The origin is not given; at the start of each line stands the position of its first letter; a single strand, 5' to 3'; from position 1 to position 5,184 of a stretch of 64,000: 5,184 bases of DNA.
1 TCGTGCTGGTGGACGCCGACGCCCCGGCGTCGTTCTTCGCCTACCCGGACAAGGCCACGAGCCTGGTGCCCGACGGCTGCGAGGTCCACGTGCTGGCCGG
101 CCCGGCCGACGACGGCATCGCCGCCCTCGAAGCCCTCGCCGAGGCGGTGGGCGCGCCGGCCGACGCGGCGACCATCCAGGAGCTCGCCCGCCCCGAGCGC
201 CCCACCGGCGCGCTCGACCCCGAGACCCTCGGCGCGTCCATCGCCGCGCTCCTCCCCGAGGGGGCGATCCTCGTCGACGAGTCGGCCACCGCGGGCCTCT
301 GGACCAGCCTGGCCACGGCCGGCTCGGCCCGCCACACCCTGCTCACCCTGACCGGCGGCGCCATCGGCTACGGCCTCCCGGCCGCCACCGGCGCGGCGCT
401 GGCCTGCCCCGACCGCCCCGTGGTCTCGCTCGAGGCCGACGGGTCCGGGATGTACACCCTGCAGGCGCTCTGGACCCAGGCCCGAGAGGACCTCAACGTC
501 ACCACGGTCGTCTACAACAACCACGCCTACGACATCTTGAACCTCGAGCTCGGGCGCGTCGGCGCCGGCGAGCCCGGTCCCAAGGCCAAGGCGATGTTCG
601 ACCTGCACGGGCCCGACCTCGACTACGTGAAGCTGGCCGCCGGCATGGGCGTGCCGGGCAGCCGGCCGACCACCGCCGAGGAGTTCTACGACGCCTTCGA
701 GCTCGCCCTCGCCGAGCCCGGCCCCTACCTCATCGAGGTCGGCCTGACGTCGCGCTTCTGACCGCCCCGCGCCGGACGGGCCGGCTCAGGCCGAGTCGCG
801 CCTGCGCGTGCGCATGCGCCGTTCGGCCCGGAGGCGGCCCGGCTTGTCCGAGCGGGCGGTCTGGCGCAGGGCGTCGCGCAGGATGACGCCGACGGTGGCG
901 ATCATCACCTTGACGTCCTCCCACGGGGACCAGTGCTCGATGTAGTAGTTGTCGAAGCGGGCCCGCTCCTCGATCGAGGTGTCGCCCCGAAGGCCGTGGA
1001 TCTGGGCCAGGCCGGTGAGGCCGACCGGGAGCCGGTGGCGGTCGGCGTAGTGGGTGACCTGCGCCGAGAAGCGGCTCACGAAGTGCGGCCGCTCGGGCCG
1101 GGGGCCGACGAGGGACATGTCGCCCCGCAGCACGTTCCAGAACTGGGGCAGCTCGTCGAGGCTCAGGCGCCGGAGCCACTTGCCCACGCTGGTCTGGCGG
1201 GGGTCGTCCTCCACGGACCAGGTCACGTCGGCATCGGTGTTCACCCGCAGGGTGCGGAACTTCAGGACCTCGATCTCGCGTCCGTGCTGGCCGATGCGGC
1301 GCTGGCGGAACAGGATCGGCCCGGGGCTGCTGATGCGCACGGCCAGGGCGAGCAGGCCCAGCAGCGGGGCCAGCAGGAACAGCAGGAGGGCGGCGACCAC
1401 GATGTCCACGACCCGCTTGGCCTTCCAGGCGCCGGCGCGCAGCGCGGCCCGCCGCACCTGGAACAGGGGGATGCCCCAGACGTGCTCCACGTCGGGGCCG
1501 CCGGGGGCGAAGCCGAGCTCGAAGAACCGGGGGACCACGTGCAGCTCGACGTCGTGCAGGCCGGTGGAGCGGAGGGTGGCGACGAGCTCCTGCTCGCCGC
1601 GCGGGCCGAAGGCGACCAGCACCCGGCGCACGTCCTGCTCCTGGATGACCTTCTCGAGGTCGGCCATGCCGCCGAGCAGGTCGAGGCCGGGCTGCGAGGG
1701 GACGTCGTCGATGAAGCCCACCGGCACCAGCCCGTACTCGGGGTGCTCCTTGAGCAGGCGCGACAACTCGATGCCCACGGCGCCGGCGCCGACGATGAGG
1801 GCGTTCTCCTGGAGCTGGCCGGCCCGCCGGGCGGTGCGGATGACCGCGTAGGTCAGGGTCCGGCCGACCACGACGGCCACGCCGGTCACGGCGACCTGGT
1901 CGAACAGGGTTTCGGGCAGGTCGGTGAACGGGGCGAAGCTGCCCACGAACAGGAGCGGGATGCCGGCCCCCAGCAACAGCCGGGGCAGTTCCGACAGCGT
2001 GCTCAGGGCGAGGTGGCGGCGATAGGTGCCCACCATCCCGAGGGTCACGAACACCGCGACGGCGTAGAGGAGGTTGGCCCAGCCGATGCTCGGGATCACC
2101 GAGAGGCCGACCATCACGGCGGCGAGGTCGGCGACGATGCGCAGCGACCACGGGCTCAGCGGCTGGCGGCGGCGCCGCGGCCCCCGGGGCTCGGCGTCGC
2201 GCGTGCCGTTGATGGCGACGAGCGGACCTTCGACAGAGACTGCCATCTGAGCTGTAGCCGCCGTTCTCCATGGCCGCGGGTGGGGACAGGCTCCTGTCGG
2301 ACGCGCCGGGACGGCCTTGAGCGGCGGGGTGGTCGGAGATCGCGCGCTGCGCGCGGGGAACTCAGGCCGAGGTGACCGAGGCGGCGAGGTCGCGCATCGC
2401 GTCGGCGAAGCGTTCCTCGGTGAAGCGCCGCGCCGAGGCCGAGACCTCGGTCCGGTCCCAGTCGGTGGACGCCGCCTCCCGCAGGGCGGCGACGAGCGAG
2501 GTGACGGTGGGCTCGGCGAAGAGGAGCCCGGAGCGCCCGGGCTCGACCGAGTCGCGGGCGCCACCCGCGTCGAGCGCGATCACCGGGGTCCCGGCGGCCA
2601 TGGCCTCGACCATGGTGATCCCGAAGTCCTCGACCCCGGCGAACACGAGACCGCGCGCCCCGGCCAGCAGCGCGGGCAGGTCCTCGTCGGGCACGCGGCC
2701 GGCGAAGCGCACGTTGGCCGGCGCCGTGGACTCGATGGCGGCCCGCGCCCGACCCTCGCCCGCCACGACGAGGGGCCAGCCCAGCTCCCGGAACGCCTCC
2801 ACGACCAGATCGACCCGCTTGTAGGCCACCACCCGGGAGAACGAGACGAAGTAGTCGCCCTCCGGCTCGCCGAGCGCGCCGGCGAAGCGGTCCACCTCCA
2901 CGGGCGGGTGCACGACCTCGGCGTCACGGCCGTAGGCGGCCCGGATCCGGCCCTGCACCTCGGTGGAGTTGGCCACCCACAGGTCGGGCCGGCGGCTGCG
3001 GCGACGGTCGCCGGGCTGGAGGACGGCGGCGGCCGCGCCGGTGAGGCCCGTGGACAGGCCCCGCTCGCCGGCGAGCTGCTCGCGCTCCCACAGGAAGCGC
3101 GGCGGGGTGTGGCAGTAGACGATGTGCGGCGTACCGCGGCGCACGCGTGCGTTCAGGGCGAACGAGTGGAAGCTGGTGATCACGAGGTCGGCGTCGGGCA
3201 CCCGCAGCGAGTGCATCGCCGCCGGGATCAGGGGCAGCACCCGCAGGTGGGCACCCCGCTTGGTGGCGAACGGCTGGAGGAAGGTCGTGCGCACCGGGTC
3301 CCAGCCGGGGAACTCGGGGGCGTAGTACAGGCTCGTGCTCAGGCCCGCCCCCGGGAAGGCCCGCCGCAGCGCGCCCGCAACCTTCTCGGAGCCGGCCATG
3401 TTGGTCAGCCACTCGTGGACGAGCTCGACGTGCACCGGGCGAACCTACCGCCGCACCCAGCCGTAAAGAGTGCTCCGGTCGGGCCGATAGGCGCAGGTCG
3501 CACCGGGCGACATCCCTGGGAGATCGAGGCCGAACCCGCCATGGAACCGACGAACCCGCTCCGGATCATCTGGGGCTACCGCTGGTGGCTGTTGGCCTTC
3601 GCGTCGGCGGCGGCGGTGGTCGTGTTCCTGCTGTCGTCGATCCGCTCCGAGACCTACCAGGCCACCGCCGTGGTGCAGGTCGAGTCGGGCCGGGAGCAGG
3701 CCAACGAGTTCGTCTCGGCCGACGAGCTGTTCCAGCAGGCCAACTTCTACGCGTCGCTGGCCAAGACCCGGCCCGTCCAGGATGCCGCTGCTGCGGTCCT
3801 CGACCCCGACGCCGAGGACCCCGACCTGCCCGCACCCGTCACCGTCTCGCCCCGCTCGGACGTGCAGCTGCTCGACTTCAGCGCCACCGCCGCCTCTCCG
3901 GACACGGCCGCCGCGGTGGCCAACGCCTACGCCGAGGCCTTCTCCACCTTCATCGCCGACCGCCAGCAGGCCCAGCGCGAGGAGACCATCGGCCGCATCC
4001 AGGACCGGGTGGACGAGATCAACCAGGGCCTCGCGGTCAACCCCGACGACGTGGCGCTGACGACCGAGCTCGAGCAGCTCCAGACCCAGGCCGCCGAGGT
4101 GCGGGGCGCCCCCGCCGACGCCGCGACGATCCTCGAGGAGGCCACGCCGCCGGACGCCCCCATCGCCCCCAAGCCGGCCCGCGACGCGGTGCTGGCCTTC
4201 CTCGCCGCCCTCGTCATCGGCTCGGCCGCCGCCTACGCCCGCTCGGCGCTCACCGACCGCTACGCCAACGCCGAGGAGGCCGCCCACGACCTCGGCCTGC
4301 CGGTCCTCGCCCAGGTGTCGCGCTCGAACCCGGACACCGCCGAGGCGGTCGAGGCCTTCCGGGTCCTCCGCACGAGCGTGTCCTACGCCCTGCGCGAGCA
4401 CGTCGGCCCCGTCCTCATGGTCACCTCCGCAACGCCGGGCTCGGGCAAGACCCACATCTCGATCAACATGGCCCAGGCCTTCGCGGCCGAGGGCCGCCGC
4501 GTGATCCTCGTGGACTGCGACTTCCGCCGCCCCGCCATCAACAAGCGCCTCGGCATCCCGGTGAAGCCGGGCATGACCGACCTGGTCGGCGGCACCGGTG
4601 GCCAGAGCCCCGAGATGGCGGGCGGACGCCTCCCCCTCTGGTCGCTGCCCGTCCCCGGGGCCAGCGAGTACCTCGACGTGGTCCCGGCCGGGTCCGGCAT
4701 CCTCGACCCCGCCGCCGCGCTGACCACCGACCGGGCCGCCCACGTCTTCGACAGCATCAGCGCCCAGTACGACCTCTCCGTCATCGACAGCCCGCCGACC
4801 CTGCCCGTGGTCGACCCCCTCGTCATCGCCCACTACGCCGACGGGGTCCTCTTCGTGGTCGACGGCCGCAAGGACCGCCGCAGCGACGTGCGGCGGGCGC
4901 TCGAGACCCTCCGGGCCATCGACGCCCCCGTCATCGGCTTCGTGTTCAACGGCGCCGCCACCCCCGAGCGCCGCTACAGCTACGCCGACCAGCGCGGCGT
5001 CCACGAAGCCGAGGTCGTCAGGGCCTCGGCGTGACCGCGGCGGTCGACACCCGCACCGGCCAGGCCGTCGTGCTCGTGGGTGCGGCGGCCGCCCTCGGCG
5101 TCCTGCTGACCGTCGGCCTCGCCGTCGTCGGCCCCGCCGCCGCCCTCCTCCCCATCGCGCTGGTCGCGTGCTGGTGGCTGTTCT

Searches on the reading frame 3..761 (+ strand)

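Call 9: search_protein_families(library=pfam, proteins=[window:3-761:+], max_evalue=0.001)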
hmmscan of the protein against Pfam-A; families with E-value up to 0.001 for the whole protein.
window:3-761:+ (252 aa): 1 family
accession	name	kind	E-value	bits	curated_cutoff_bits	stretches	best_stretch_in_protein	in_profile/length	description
PF02775.26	TPP_enzyme_C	-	3.1e-28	98.9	21.9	1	108-246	17-151/151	Thiamine pyrophosphate enzyme, C-terminal TPP binding domain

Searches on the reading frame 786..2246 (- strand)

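Call 9: search_protein_families(library=pfam, proteins=[window:786-2246:-], max_evalue=0.001)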
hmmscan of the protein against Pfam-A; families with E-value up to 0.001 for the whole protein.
window:786-2246:- (486 aa): 2 families
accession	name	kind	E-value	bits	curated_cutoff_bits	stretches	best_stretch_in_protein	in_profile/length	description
PF02397.22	Bac_transf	-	1.7e-64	217.1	27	1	277-456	1-178/179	Bacterial sugar transferase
PF13727.12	CoA_binding_3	-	7.3e-11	42.8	25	1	119-225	52-161/175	CoA-binding domain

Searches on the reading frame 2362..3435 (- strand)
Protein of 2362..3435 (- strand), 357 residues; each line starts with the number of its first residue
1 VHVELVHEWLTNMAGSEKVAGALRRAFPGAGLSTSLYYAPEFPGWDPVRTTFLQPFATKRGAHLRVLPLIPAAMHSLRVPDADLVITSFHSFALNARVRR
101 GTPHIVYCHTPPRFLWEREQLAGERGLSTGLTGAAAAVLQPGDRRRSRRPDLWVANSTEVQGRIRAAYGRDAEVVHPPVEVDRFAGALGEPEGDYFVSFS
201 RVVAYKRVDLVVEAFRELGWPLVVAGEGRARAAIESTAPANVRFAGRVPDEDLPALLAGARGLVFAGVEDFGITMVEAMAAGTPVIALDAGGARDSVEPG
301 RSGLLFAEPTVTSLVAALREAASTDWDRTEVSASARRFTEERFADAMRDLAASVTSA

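Call 9: search_protein_families(library=pfam, proteins=[window:2362-3435:-], max_evalue=0.001)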
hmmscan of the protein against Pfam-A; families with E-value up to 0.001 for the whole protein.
window:2362-3435:- (357 aa): 4 families
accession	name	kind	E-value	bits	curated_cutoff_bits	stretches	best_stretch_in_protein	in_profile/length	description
PF00534.26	Glycos_transf_1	-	2.7e-25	89.3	26.4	1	192-336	14-170/172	Glycosyl transferases group 1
PF13692.12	Glyco_trans_1_4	-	1.8e-21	77.4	27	1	196-321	4-139/142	Glycosyl transferases group 1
PF13439.12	Glyco_transf_4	-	1.3e-09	38.7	28.5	1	15-183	3-170/170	Glycosyltransferase Family 4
PF13524.12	Glyco_trans_1_2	-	2.9e-07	31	25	1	211-342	5-132/144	Glycosyl transferase-like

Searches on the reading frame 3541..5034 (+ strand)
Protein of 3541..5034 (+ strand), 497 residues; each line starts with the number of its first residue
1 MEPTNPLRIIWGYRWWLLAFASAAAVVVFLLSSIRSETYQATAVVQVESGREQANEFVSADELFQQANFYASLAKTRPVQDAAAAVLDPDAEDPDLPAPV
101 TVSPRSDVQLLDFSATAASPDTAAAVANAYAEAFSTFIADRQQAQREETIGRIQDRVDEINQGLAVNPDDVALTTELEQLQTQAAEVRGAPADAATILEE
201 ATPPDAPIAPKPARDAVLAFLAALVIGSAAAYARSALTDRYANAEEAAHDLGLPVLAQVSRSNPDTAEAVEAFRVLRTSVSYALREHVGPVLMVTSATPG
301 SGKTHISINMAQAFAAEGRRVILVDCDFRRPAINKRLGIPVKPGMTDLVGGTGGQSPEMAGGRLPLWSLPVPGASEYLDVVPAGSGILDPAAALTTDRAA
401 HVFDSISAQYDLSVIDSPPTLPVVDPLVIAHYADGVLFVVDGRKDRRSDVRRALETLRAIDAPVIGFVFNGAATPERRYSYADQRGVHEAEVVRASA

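Call 9: search_protein_families(library=pfam, proteins=[window:3541-5034:+], max_evalue=0.001)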
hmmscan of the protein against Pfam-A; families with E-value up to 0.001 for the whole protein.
window:3541-5034:+ (497 aa): 5 families
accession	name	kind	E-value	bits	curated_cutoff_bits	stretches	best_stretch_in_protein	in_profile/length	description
PF01656.29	CbiA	-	1.7e-10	41.3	25.4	1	292-471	1-82/125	CobQ/CobB/MinD/ParA nucleotide binding domain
PF13614.12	AAA_31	-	9.8e-09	35.8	27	1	295-440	7-147/177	AAA domain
PF10609.15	ParA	-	8e-08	32.4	27.1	1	289-470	3-173/246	NUBPL iron-transfer P-loop NTPase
PF02706.20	Wzz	-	1.9e-05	25.3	25.5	1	7-70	9-74/91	Chain length determinant protein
PF13500.12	AAA_26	-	0.00018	21.8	27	0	292-321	3-32/198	AAA domain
